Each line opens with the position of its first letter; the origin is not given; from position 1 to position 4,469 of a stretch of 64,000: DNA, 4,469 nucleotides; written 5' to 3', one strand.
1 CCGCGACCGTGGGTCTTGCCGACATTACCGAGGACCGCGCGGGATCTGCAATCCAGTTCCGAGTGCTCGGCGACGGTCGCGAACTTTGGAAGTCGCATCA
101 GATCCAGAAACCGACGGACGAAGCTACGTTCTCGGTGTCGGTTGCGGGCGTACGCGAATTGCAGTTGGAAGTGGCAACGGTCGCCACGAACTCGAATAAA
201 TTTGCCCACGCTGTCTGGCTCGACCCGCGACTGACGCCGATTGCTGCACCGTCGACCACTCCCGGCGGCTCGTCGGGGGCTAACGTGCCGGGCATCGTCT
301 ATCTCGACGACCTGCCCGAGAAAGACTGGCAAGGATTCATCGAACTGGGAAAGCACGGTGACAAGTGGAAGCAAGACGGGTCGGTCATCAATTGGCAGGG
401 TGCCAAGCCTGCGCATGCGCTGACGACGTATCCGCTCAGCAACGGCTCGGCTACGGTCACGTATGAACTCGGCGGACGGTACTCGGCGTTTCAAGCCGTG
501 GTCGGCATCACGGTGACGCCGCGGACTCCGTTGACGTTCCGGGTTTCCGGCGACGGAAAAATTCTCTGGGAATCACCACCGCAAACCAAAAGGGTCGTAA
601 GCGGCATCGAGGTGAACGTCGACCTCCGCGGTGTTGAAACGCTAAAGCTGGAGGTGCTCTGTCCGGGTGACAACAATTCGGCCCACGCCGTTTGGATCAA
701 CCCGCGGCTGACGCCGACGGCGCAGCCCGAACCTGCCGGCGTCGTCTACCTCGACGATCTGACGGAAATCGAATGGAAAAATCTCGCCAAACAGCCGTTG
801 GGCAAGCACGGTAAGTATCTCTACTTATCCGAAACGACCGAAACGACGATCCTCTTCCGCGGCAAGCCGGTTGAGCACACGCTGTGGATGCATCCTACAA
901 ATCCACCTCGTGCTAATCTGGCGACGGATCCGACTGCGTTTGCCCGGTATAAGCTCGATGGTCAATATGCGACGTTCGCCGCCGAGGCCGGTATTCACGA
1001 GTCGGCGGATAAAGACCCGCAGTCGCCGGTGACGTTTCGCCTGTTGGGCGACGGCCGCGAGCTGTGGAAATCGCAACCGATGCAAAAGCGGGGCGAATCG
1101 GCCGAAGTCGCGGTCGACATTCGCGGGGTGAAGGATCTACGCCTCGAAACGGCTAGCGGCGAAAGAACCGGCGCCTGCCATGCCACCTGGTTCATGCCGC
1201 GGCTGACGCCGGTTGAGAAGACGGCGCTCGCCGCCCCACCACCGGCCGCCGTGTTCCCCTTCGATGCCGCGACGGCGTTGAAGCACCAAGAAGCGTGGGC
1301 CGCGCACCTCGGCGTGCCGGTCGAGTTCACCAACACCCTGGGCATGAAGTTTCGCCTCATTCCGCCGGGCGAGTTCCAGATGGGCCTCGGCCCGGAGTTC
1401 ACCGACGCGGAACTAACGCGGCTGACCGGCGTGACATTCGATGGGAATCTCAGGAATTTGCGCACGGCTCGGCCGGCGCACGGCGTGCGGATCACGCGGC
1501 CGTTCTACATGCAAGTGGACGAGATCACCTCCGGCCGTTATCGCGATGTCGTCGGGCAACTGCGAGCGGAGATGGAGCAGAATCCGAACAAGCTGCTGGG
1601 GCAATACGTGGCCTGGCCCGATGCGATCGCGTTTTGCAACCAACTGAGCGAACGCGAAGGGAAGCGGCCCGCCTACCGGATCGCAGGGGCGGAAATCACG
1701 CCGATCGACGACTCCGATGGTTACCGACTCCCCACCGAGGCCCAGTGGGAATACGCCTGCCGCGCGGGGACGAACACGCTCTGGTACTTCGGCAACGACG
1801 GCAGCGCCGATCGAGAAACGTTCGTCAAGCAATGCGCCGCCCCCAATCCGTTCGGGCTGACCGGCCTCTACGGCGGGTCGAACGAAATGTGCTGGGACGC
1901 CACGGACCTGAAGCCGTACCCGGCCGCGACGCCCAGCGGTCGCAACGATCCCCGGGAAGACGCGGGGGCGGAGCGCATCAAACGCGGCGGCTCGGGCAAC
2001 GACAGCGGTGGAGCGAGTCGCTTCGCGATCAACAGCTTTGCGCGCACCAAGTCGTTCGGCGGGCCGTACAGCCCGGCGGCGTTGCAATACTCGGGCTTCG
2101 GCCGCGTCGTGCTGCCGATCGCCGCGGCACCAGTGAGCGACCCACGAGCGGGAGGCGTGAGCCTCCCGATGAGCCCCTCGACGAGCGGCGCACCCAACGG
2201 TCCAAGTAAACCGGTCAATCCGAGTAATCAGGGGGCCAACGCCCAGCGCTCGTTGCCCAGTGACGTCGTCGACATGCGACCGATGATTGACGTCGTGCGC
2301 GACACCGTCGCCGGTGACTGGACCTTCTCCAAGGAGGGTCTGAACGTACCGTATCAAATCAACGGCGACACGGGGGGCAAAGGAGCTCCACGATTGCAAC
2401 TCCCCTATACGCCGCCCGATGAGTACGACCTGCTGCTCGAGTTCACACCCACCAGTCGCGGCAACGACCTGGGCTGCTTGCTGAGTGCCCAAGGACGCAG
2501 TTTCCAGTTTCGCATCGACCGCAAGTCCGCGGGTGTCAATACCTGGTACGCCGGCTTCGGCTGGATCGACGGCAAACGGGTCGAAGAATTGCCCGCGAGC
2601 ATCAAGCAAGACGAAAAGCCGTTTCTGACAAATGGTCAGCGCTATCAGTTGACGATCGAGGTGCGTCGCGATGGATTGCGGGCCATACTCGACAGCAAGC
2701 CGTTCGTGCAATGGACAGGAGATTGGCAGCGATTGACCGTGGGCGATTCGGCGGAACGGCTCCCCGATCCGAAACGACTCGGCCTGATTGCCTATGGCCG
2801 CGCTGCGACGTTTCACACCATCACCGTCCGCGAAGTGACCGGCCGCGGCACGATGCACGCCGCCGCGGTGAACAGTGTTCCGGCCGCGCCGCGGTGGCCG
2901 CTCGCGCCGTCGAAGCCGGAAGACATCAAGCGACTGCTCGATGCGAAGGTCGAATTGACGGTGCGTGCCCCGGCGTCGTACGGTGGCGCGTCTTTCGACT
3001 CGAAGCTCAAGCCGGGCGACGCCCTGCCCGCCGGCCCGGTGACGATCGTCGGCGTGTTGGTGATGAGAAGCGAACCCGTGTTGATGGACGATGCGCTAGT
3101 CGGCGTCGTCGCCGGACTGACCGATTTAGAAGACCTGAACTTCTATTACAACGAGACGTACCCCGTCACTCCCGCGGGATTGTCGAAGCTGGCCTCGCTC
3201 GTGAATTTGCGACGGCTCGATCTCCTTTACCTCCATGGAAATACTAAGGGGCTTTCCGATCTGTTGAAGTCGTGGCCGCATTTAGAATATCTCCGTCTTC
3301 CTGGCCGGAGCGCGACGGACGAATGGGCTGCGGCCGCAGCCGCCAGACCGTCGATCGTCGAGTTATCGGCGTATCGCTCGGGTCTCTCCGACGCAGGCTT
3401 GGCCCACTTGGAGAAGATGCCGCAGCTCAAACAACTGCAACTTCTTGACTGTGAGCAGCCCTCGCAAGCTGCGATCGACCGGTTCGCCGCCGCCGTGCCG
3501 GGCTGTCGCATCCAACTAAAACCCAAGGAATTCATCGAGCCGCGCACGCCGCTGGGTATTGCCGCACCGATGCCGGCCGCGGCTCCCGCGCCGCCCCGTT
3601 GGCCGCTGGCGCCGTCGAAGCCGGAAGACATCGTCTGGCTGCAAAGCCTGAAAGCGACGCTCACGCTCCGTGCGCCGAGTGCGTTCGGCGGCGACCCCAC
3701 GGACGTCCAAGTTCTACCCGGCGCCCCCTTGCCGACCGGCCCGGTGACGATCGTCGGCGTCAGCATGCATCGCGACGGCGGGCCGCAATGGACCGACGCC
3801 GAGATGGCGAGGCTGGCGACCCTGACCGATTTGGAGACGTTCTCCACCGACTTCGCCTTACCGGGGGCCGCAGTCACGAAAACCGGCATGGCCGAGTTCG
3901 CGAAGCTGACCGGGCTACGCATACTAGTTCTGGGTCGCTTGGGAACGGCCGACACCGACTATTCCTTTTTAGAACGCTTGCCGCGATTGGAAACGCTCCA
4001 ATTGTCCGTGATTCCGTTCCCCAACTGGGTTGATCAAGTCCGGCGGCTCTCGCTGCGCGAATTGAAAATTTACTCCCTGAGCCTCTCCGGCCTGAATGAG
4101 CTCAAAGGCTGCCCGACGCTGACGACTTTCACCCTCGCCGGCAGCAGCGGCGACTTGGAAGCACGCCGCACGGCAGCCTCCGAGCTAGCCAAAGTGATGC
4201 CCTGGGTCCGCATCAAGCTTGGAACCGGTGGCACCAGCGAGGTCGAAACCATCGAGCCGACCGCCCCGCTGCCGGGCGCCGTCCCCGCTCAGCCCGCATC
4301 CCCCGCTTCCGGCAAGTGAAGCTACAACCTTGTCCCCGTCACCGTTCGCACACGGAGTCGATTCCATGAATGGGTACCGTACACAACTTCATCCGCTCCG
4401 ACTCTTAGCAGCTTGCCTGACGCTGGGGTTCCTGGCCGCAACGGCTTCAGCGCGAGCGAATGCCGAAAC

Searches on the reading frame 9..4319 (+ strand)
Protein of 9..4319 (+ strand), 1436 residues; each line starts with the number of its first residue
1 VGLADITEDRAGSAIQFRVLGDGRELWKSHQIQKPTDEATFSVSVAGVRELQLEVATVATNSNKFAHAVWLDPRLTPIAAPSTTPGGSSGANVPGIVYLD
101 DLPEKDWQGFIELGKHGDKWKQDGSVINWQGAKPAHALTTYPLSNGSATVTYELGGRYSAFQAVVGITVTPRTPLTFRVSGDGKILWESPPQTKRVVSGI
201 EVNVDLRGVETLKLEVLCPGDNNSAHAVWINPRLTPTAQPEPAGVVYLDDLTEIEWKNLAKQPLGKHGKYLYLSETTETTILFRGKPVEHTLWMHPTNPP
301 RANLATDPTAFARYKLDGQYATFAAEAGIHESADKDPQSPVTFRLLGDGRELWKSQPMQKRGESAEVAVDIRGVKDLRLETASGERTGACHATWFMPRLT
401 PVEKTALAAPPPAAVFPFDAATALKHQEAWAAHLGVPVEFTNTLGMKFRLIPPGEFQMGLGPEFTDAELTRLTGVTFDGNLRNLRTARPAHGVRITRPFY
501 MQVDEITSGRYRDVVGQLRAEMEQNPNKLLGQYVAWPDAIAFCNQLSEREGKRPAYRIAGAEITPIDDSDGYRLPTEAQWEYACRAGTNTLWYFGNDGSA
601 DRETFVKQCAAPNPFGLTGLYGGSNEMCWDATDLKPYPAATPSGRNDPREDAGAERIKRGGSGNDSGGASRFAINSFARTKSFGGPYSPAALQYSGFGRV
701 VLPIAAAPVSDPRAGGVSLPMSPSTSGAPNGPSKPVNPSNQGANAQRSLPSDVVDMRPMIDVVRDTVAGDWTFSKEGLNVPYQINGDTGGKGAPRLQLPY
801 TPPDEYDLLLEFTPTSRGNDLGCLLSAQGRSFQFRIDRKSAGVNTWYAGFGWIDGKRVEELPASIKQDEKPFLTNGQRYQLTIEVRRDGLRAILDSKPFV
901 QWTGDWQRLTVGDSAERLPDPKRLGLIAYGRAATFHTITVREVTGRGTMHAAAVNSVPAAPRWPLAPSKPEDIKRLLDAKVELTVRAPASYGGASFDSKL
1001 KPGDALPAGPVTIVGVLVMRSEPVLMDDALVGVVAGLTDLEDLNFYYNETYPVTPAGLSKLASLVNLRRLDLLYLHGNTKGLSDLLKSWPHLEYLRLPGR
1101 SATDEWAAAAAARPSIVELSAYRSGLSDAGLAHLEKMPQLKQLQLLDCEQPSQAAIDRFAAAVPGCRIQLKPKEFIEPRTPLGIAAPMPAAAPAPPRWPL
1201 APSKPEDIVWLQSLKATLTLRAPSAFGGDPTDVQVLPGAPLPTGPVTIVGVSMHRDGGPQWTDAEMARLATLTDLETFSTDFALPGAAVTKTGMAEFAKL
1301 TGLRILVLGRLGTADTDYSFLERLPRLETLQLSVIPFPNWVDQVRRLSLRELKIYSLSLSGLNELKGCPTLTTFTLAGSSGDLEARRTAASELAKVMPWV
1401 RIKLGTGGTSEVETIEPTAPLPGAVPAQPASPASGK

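Call 66: search_protein_families(library=pfam, proteins=[window:9-4319:+], max_evalue=0.001)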
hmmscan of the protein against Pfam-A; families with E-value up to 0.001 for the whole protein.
window:9-4319:+ (1436 aa): 4 families
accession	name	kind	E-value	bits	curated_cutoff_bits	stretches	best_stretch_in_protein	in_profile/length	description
PF08305.17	NPCBM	-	4.3e-47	160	23.9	3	284-400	34-137/137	NPCBM/NEW2 domain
PF03781.23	FGE-sulfatase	-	1.4e-19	71.2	23.3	1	450-667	7-226/255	Sulfatase-modifying factor enzyme 1-like domain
PF23598.1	LRR_14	-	2.8e-05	23.5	40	0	1034-1153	135-254/353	Leucine-rich repeat region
PF24758.1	LRR_At5g56370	-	0.00033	20.8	27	0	1037-1146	36-137/227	FBD-associated F-box protein At5g56370, LRR repeats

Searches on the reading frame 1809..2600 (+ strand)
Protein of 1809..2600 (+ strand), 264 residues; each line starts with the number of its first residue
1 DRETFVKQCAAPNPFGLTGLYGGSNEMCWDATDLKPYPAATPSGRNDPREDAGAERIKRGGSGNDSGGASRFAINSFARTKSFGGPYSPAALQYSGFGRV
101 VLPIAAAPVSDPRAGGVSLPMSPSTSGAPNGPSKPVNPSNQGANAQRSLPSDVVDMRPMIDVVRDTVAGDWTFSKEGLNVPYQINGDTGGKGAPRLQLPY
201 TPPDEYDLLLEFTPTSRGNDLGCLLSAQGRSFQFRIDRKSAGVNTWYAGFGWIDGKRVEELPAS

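Call 65: find_homologous_proteins(query=window:1809-2600:+, max_evalue=1e-10)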
Query window:1809-2600:+: 962 candidates shared short words with the query, none scored E <= 1e-10.
